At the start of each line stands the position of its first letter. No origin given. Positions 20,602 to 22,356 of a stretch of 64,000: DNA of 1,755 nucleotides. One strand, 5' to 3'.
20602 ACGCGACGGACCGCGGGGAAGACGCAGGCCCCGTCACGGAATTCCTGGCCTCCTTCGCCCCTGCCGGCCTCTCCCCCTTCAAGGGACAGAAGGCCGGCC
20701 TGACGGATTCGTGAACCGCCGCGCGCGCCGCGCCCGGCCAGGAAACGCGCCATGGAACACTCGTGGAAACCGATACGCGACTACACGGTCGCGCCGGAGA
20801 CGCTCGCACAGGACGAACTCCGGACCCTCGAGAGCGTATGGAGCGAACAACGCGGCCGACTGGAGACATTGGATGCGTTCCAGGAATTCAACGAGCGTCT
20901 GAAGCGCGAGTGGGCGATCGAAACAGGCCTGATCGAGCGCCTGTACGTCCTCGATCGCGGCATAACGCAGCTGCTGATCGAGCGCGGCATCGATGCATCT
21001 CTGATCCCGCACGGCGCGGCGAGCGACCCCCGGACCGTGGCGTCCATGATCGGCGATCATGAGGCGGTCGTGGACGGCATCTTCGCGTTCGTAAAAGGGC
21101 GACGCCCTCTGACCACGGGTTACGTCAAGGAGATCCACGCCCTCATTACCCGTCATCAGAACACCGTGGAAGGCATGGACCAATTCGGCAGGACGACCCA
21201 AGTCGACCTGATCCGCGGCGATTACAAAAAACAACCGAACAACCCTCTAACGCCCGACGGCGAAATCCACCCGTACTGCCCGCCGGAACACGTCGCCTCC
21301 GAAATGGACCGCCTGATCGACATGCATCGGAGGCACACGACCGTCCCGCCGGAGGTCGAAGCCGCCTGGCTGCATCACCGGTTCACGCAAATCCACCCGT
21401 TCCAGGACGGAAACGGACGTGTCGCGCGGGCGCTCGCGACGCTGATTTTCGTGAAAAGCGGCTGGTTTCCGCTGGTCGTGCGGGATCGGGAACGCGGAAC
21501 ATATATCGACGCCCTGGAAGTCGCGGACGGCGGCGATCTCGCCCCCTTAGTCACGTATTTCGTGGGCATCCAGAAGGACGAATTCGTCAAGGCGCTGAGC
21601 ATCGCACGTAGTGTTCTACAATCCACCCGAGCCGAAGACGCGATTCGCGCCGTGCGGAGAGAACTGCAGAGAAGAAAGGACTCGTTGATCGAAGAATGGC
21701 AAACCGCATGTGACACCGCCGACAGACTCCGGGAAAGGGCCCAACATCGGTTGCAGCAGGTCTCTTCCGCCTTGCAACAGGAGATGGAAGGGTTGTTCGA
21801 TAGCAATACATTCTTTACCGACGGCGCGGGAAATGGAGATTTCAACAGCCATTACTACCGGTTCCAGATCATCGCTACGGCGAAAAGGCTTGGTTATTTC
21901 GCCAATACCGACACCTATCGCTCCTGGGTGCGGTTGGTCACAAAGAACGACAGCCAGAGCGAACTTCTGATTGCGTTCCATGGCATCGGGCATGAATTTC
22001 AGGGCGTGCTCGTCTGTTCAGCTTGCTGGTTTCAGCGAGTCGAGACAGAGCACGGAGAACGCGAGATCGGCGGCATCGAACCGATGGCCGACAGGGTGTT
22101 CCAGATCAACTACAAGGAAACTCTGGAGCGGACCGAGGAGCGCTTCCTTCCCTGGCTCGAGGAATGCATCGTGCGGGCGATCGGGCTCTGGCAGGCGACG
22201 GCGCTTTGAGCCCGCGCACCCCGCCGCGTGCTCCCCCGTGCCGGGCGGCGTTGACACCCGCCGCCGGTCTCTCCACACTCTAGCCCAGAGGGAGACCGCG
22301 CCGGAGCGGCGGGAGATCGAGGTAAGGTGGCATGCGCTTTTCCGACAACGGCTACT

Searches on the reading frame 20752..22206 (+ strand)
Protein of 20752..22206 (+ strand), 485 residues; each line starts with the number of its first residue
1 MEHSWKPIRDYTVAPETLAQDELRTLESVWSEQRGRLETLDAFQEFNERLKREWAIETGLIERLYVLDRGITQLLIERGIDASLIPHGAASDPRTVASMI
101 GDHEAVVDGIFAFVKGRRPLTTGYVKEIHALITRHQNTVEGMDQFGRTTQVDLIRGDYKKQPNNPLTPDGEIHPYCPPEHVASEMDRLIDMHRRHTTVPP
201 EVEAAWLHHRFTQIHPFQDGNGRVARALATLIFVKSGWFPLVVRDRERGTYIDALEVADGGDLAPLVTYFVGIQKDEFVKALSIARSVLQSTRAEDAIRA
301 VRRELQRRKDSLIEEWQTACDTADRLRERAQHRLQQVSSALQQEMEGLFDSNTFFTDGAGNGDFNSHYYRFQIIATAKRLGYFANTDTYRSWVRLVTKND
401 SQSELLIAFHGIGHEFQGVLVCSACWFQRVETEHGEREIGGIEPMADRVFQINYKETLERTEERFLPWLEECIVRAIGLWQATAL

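Call 3: search_protein_families(library=pfam, proteins=[window:20752-22206:+], max_evalue=0.01)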
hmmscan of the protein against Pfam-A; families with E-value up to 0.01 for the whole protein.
window:20752-22206:+ (485 aa): 1 family
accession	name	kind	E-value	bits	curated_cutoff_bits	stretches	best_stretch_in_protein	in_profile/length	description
PF02661.23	Fic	-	7.4e-19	68.8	24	1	119-232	1-92/93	Fic/DOC family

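Call 5: search_protein_families(library=ncbifam, proteins=[window:20752-22206:+], max_evalue=1)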
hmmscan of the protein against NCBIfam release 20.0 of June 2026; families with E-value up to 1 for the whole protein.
window:20752-22206:+ (485 aa): 3 families
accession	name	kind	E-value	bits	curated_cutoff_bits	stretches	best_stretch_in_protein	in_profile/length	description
TIGR02613.1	mob_myst_B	hypoth_equivalog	2e-11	44.1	124.4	1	181-269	86-184/186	mobile mystery protein B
NF046030.1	ProtAdlyltaseSoFic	equivalog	2.9e-07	29.8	550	1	176-238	151-216/361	protein adenylyltransferase Fic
NF041381.1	XopAC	subfamily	3.9e-06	25.8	450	1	116-245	300-423/451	XopAC/AvrAC family type III secretion system effector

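Call 6: search_protein_families(library=padloc, proteins=[window:20752-22206:+], max_evalue=1)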
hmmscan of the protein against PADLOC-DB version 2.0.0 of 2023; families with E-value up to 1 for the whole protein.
window:20752-22206:+ (485 aa): 7 families
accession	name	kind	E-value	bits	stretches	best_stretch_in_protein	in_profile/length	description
PDLC03963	SoFic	-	2.9e-22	77.5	1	103-343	98-330/361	-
PDLC04836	PDC-S04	-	2.1e-20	70.9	1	103-280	74-232/244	-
PDLC04837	PDC-S04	-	1.1e-14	52.3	1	151-274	105-224/234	-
PDLC04840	PDC-S04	-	3.2e-14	51.2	1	102-267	56-208/227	-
PDLC04839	PDC-S04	-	4.5e-12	44.1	1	205-269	131-197/205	-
PDLC04966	PDC-S24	-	1.9e-11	41.5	1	177-238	279-341/497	-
PDLC04838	PDC-S04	-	7.3e-09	33.7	1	173-273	96-201/209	-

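Call 7: search_solved_structures(query=window:20752-22206:+, max_evalue=1, show_alignments=2)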
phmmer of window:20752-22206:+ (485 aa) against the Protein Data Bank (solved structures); distinct sequences matched with E-value up to 1: 36.
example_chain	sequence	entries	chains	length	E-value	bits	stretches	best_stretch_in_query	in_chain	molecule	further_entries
3cuc_A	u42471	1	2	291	2.7e-21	78.9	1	117-259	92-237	Protein of unknown function with a Fic domain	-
5jj6_A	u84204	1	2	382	5.6e-15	58.1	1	177-271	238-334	Adenosine monophosphate-protein transferase FICD homolog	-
5jj7_A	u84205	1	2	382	6.1e-15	58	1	177-271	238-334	Adenosine monophosphate-protein transferase FICD homolog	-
6i7i_A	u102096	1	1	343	4.6e-13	51.8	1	178-271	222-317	Adenosine monophosphate-protein transferase FICD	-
6i7j_A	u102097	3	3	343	4.7e-13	51.8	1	178-271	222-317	Adenosine monophosphate-protein transferase FICD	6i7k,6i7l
6i7h_A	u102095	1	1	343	4.7e-13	51.7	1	178-271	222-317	Adenosine monophosphate-protein transferase FICD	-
4u0s_A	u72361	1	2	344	4.8e-13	51.7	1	178-271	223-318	Adenosine monophosphate-protein transferase FICD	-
6i7g_A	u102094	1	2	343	4.8e-13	51.7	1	178-271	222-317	Adenosine monophosphate-protein transferase FICD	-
4u04_A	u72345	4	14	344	4.9e-13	51.7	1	178-271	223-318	Adenosine monophosphate-protein transferase FICD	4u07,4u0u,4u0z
9yz5_A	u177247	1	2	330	5e-13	51.7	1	178-270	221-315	Protein adenylyltransferase FICD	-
7cb8_A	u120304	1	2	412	6.5e-13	51.3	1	85-275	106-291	Fic-domain containing protein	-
6zmd_B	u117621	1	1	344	8.3e-12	47.6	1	178-271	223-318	Protein adenylyltransferase FICD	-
7b7z_A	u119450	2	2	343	1.1e-11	47.2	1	178-271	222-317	Protein adenylyltransferase FICD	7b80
4rgl_A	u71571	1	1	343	1.3e-09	40.4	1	172-286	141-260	Filamentation induced by cAMP protein Fic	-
4x2e_A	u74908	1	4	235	3.2e-09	39.1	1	151-274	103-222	Fic family protein putative filamentation induced by cAMP protein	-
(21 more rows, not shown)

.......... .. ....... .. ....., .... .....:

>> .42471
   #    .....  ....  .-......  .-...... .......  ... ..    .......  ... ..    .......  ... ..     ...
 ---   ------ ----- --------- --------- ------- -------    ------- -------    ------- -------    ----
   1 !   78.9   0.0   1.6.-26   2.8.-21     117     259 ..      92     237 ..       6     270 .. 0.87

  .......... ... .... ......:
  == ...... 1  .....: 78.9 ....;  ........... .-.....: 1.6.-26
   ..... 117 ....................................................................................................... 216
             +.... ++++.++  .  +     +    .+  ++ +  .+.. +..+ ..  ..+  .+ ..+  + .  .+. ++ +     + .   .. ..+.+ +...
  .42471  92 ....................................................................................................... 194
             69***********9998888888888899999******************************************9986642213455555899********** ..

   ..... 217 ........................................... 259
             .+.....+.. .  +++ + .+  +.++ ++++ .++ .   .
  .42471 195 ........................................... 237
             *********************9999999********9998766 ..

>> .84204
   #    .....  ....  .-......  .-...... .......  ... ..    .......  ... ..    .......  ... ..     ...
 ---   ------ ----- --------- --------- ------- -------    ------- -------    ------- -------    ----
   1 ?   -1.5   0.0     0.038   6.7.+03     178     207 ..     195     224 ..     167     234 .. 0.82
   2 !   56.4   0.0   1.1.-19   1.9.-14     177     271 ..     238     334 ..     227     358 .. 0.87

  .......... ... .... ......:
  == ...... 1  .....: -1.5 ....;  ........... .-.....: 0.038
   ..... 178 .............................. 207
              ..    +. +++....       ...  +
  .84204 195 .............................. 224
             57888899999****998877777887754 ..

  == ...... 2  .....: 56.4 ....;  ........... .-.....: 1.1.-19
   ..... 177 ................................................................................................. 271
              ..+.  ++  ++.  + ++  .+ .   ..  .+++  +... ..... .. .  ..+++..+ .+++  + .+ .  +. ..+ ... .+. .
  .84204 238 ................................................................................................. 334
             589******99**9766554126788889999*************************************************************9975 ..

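Call 8: find_homologous_proteins(query=window:20752-22206:+, max_evalue=0.00001)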
Query window:20752-22206:+ (485 aa): 6523 proteins with E <= 0.00001 among 8000 candidates; the best 120 are listed.
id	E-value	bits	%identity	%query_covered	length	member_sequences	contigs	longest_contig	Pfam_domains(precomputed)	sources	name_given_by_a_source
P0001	0.0e+0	1118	100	100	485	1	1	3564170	PF02661.24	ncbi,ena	-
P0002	5.7e-291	983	89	100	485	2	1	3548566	PF02661.24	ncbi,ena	-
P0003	8.6e-287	969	87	100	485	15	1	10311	PF02661.24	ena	-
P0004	1.1e-286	969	88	100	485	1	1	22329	PF02661.24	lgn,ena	-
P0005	3.9e-286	967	87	100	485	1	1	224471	PF02661.24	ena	-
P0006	1.3e-282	956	86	100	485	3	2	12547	PF02661.24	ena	-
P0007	9.5e-262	887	79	100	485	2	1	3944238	PF02661.24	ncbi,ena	-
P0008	2.2e-257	872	78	100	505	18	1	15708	PF02661.24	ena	-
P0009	1.0e-251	854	77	100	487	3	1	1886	PF02661.24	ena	-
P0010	1.2e-248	844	76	100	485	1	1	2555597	PF02661.24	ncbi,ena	-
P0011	1.8e-248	843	76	100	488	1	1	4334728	PF02661.24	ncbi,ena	-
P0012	3.8e-247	839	75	100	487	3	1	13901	PF02661.24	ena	-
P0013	6.1e-245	831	75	100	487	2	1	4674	PF02661.24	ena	-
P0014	3.9e-244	829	74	100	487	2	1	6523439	PF02661.24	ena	-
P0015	1.1e-239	814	72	100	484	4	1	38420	PF02661.24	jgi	-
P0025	1.5e-225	767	68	100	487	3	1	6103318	PF02661.24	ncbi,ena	-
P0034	2.7e-207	707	64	100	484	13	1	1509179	PF02661.24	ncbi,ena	-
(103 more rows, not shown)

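Call 12: find_related_loci(query=A1, collection=genome_contigs, flank=6000)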
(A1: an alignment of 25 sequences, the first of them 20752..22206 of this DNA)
Query A1 (485 aa) in genome_contigs; peptide patterns used: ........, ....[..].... (x = any residue, [..] = any of these).
577 stretches matched a pattern; 553 encode a relative of the query (tblastn E <= 1e-3); the best 80 are kept; 80 distinct loci.
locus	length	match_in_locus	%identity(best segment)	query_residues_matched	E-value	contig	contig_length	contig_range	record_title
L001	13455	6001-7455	89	1-485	0e+0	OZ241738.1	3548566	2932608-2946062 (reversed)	MAG: Alphaproteobacteria bacterium isolate d8927372-aabd-44cb-9c9e-7bd42c52962c genome assembly, chromosome: 1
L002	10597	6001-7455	84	1-485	0e+0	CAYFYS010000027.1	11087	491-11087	MAG TPA_asm: uncultured Rhodospirillaceae bacterium isolate ERP110561_co1_78 genome assembly, contig: NODE_3743_length_1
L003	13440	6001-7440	79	1-480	0e+0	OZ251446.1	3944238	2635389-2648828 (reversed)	MAG: Alphaproteobacteria bacterium isolate 4a82845b-346e-4bd1-b170-acd391575f3a genome assembly, chromosome: 1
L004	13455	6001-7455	76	1-485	0e+0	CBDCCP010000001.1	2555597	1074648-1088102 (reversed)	MAG: Bryobacterales bacterium isolate ed11b7c5-ea46-40d8-b3f2-1352c6ddd74d genome assembly, contig: contig_1, whole geno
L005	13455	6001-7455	76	1-485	0e+0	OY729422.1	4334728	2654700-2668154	MAG: Bryobacterales bacterium isolate d47adfd7-a82f-4c56-911c-b237267f53ff genome assembly, chromosome: 1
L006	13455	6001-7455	74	1-485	0e+0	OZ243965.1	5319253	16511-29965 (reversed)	MAG: Bryobacterales bacterium isolate d9fe4927-0271-4d34-8a35-7101854e6c69 genome assembly, chromosome: 1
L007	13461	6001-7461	68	1-485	0e+0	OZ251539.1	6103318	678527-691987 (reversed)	MAG: Alphaproteobacteria bacterium isolate efdf64b3-afa9-4fb8-9792-56cfcde380f9 genome assembly, chromosome: 1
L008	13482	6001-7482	68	5-485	0e+0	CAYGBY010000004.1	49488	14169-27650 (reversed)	MAG TPA_asm: uncultured Pseudomonadales bacterium isolate ERP110561_co1_65 genome assembly, contig: NODE_480_length_4948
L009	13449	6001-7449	67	5-485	0e+0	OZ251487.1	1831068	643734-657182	MAG: Gammaproteobacteria bacterium isolate 228f2a21-a95a-458e-8103-944e5a4c5d0e genome assembly, chromosome: 1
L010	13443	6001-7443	64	5-485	0e+0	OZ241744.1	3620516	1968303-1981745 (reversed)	MAG: uncultured Candidatus Binatia bacterium isolate 1a802767-3803-4637-ab5b-ce8b9f0f9348 genome assembly, chromosome: 1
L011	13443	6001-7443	65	1-481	0e+0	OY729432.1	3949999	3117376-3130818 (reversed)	MAG: Candidatus Binatia bacterium isolate b65fbbe8-1638-4b94-9072-1473f084fbf4 genome assembly, chromosome: 1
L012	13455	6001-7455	65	1-483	0e+0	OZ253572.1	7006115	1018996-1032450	MAG: Spirochaetia bacterium isolate 72bb51b6-cb5f-447a-8604-6b23f49a98cc genome assembly, chromosome: 1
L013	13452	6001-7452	62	1-485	0e+0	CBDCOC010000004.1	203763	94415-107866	MAG: Bryobacterales bacterium isolate 563e2126-20b4-4440-9010-20653566d31b genome assembly, contig: contig_4, whole geno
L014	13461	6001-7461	64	1-485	0e+0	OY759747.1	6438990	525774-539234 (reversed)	MAG: Spirochaetia bacterium isolate 029c9a96-c795-42b2-9c0d-59f5314b817a genome assembly, chromosome: 1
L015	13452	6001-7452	63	1-485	0e+0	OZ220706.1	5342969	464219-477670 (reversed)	MAG: Acidobacteriota bacterium isolate 3e01828c-349b-4d98-9675-17abf9a03cac genome assembly, chromosome: 1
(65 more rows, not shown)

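Call 38: predict_structure(alignment_id=A3)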
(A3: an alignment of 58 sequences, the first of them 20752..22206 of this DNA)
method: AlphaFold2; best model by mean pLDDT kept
length: 485 residues; sequences in the alignment: 58
mean_pLDDT: 74.6   pTM: 0.50
mean pLDDT of the five models: 74.6, 71.9, 69.8, 68.8, 65.0
residues with pLDDT >= 90: 111; 70-90: 203; 50-70: 122; < 50: 49
segments of 3 or more residues with pLDDT < 50: 49-90, 216-218
pLDDT, mean of each block of 10 residues (from residue 1): 69 83 69 61 51 38 32 30 37 58 67 78 84 75 73 76 67 76 87 85 82 64 67 65 68 82 87 72 57 61 73 86 96 96 81 90 92 94 90 91 93 72 92 61 93 88 96 94 77
secondary structure, 60 per line:
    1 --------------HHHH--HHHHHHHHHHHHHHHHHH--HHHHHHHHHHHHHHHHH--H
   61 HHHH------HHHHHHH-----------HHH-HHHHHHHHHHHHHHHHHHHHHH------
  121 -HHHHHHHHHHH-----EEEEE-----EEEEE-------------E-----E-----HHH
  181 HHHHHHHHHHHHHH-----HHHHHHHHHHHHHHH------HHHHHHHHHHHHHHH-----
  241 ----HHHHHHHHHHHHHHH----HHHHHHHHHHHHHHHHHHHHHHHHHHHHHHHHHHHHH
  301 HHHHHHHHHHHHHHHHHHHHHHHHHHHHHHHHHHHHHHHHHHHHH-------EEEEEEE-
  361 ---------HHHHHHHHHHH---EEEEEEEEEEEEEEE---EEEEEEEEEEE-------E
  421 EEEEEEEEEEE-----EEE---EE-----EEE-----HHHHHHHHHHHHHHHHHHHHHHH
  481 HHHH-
elements in order: H15-18 H21-38 H41-57 H60-64 H71-77 H93-114 H122-132 E138-142 E148-152 H178-194 H200-214 H221-235 H245-259 H264-345 E353-359 H370-380 E384-398 E402-412 E420-431 E437-439 E450-452 H458-484
